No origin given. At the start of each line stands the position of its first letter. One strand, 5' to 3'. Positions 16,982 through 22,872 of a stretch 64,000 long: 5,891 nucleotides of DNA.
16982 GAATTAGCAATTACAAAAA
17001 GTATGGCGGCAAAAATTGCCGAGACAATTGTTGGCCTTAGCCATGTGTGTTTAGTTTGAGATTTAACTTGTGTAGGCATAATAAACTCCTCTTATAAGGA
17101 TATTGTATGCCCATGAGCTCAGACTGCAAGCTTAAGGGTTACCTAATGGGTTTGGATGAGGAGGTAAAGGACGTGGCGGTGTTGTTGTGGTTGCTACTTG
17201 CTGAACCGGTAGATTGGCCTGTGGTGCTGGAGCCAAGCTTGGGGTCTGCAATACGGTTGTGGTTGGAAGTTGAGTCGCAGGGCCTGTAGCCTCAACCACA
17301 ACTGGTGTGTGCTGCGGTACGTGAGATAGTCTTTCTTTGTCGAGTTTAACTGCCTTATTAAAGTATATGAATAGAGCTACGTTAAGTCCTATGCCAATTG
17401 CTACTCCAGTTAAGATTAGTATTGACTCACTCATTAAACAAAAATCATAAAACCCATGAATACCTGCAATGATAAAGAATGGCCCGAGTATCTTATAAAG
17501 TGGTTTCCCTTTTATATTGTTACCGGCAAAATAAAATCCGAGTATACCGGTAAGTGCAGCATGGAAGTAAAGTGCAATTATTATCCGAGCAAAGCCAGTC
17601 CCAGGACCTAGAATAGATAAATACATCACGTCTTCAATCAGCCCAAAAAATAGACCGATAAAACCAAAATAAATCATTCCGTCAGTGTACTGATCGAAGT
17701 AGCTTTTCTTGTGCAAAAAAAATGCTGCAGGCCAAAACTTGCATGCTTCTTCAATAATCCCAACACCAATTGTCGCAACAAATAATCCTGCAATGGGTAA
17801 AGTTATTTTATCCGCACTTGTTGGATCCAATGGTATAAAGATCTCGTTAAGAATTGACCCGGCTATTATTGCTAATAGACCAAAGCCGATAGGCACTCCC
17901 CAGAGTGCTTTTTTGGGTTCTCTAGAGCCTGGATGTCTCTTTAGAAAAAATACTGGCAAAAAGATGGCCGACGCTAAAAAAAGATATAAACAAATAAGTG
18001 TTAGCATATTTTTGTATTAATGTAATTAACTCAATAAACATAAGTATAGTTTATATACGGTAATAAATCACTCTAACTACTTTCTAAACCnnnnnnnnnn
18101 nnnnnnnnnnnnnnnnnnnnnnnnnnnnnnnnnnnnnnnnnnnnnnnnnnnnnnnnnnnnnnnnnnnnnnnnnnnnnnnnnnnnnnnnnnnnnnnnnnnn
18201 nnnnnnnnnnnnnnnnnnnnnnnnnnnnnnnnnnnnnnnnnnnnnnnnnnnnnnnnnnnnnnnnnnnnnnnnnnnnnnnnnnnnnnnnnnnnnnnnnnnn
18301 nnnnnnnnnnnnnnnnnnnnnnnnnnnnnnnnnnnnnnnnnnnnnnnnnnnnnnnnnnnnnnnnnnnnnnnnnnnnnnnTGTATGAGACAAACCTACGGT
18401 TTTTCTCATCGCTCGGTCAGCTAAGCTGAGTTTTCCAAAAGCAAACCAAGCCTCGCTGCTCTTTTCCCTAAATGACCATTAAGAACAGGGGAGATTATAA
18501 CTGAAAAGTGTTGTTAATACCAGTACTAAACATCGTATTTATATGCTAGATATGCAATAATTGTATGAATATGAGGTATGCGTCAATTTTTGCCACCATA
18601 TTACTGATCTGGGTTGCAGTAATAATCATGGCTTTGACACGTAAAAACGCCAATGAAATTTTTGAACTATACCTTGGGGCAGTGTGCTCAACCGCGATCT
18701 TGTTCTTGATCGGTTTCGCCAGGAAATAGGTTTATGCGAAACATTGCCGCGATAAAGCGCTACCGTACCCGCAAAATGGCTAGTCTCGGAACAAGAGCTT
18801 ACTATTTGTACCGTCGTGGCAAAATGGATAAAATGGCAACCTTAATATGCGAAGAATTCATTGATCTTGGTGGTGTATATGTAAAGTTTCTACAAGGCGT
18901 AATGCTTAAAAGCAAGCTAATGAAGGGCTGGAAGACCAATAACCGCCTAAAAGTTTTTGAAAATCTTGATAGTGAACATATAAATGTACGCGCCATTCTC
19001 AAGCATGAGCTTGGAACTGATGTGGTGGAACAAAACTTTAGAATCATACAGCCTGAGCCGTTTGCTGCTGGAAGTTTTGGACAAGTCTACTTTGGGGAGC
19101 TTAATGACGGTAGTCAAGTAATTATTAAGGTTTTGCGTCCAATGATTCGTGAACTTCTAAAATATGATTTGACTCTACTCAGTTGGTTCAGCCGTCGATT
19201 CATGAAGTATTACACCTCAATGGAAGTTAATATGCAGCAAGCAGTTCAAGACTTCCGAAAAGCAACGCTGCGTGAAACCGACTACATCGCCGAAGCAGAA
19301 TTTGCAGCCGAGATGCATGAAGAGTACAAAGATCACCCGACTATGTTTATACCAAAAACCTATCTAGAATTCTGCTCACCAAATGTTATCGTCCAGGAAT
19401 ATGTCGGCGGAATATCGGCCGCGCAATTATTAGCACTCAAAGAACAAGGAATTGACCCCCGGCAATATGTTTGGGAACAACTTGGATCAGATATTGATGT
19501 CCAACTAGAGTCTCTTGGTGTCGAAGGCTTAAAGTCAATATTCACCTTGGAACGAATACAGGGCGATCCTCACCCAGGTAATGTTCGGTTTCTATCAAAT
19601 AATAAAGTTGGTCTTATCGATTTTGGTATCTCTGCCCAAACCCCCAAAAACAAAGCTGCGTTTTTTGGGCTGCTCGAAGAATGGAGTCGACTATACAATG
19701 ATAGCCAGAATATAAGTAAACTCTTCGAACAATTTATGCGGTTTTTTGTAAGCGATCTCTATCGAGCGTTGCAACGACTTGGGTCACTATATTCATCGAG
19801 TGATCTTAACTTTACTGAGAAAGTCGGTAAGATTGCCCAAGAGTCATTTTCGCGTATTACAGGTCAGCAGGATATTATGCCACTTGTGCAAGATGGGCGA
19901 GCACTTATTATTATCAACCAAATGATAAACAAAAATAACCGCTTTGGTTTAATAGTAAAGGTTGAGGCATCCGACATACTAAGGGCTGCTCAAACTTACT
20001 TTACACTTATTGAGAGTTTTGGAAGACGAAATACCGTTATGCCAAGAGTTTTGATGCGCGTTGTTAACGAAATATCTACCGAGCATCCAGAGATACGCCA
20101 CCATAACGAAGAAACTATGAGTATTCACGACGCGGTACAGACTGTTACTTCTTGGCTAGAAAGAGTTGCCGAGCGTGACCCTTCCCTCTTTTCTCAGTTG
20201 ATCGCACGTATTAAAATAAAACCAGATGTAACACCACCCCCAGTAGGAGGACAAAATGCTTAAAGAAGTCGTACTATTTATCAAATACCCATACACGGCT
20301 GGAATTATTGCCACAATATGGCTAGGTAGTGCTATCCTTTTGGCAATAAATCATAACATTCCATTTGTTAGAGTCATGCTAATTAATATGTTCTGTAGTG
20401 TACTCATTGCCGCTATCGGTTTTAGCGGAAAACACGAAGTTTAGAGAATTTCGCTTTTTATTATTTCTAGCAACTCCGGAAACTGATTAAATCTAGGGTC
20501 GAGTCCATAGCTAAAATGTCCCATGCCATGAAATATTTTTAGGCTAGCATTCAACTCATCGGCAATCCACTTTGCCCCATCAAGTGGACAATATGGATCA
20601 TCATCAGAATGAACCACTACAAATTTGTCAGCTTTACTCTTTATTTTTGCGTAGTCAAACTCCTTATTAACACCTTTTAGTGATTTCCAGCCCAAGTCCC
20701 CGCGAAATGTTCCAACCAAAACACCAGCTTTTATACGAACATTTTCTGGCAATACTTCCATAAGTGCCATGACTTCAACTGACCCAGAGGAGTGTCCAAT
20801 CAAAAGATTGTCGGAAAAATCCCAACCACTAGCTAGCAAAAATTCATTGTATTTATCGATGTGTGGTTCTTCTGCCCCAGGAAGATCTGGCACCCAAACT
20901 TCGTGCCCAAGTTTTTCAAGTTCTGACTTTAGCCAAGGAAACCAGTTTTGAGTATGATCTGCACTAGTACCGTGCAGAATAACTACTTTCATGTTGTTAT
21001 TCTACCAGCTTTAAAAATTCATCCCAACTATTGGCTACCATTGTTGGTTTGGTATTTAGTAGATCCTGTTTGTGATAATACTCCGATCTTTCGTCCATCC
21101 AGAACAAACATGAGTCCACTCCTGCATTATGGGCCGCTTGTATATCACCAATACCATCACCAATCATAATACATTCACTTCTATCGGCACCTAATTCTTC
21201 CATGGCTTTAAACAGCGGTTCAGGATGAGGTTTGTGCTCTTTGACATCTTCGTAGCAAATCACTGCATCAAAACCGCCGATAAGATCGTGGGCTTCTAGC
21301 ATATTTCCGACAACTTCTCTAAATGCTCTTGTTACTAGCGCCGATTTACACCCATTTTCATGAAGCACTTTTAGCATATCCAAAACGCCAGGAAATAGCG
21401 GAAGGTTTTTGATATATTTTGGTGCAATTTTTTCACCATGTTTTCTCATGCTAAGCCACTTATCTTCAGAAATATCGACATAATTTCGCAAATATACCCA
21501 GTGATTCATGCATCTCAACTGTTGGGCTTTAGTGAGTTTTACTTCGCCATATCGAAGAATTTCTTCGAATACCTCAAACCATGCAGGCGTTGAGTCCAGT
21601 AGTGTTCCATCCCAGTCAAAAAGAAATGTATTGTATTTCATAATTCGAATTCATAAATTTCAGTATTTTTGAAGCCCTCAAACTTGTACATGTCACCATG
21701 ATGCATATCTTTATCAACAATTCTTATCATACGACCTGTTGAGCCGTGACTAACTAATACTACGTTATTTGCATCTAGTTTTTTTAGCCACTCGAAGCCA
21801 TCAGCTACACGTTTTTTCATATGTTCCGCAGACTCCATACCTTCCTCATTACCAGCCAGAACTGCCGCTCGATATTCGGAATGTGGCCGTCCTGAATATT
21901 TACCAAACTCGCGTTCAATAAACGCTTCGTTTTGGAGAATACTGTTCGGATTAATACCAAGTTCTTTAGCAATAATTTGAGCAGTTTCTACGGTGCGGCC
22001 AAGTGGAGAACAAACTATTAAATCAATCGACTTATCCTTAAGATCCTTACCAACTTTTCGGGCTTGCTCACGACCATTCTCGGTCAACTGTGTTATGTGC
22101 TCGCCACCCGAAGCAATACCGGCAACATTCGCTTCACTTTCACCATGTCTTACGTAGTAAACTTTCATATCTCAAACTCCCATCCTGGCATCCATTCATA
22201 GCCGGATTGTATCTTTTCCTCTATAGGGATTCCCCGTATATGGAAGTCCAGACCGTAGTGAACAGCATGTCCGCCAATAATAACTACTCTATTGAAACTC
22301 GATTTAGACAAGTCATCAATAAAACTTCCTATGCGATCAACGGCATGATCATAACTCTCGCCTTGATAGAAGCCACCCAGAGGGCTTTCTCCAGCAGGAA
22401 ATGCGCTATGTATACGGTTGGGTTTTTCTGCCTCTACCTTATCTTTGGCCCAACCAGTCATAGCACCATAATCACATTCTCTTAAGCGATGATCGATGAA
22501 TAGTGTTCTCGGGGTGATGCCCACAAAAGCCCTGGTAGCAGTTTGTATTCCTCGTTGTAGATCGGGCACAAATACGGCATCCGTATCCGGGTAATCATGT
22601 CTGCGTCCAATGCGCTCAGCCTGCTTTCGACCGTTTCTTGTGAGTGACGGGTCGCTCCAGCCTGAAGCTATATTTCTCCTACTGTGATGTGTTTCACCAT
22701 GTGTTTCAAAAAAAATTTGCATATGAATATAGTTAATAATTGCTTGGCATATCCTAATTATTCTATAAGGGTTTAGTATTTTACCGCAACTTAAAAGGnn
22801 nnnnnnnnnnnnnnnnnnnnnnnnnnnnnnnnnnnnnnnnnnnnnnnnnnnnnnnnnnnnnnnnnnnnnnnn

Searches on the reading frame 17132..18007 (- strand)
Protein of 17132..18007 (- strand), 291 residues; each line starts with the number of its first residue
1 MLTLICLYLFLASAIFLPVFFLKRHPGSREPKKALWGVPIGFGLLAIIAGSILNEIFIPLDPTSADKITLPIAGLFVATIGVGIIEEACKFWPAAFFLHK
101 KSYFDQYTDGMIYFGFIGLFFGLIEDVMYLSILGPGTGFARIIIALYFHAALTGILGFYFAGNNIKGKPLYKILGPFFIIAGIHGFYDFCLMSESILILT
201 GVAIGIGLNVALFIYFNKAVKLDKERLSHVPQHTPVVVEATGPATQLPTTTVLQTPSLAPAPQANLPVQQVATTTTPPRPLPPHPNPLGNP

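Call 7: search_protein_families(library=pfam, proteins=[window:17132-18007:-], max_evalue=0.001)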
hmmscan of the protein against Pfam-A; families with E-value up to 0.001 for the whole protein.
window:17132-18007:- (291 aa): 1 family
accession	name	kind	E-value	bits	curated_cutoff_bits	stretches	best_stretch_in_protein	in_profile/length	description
PF13367.11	PrsW-protease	-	4.5e-16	59.4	23.5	1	34-213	10-193/196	PrsW family intramembrane metalloprotease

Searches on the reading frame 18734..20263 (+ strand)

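Call 7: search_protein_families(library=pfam, proteins=[window:18734-20263:+], max_evalue=0.001)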
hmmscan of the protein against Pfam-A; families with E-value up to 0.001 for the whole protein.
window:18734-20263:+ (509 aa): 1 family
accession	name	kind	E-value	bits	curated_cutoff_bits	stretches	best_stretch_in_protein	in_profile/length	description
PF03109.22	ABC1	-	7.3e-42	143.6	22.9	1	84-308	13-222/244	ABC1 atypical kinase-like domain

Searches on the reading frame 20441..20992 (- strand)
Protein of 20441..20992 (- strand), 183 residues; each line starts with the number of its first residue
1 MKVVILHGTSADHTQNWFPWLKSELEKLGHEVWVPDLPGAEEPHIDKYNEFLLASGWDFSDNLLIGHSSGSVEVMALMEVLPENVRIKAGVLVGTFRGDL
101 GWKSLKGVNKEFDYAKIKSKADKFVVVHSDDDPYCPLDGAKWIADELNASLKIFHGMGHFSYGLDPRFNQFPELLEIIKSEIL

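Call 7: search_protein_families(library=pfam, proteins=[window:20441-20992:-], max_evalue=0.001)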
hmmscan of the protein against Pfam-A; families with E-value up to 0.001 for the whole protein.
window:20441-20992:- (183 aa): 3 families
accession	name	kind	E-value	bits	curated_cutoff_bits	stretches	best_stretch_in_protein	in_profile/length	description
PF06821.19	Ser_hydrolase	-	9.1e-14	52.2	22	1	3-178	1-170/172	Serine hydrolase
PF00561.26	Abhydrolase_1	-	2.4e-08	34.4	25.8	1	3-95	3-102/245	alpha/beta hydrolase fold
PF12697.13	Abhydrolase_6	-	4.2e-07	31.3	26.3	1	3-100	1-98/217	Alpha/beta hydrolase family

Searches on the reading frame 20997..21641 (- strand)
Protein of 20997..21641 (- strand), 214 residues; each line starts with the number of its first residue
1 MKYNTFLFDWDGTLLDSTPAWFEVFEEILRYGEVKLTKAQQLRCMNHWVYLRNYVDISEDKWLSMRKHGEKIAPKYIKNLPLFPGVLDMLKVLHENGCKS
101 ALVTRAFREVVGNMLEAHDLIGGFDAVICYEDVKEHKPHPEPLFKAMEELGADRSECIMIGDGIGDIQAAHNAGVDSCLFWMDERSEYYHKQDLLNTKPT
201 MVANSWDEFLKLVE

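Call 7: search_protein_families(library=pfam, proteins=[window:20997-21641:-], max_evalue=0.001)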
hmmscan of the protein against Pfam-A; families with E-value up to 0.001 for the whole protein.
window:20997-21641:- (214 aa): 5 families
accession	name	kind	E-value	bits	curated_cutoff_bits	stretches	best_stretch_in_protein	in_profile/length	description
PF13419.12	HAD_2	-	5.3e-38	131.4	23.8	1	7-178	2-176/178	Haloacid dehalogenase-like hydrolase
PF00702.32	Hydrolase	-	1.1e-31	111.2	26.4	1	3-174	1-191/191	haloacid dehalogenase-like hydrolase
PF12710.13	HAD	-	1e-14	55.8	27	1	7-170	2-188/189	haloacid dehalogenase-like hydrolase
PF13242.12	Hydrolase_like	-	6.8e-11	42.4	22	1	136-205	3-71/75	HAD-hyrolase-like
PF06888.18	Put_Phosphatase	-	0.00056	19.8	27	0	67-128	57-120/234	Putative Phosphatase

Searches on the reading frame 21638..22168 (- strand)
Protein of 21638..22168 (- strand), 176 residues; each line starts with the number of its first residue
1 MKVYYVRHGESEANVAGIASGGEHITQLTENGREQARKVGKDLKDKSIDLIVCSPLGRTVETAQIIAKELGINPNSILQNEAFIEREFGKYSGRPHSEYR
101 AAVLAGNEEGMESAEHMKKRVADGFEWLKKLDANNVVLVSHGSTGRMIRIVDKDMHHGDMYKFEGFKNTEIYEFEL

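Call 7: search_protein_families(library=pfam, proteins=[window:21638-22168:-], max_evalue=0.001)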
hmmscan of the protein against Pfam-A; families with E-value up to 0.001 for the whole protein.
window:21638-22168:- (176 aa): 1 family
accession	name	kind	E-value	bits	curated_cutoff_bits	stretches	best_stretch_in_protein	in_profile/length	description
PF00300.27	His_Phos_1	-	7.8e-34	117.5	21.7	1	3-175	1-180/194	Histidine phosphatase superfamily (branch 1)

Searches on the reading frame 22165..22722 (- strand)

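Call 7: search_protein_families(library=pfam, proteins=[window:22165-22722:-], max_evalue=0.001)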
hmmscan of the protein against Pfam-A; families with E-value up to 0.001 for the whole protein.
window:22165-22722:- (185 aa): 1 family
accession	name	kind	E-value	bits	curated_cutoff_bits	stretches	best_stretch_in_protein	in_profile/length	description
PF00300.27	His_Phos_1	-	4.4e-23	82.4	21.7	1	8-153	6-148/194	Histidine phosphatase superfamily (branch 1)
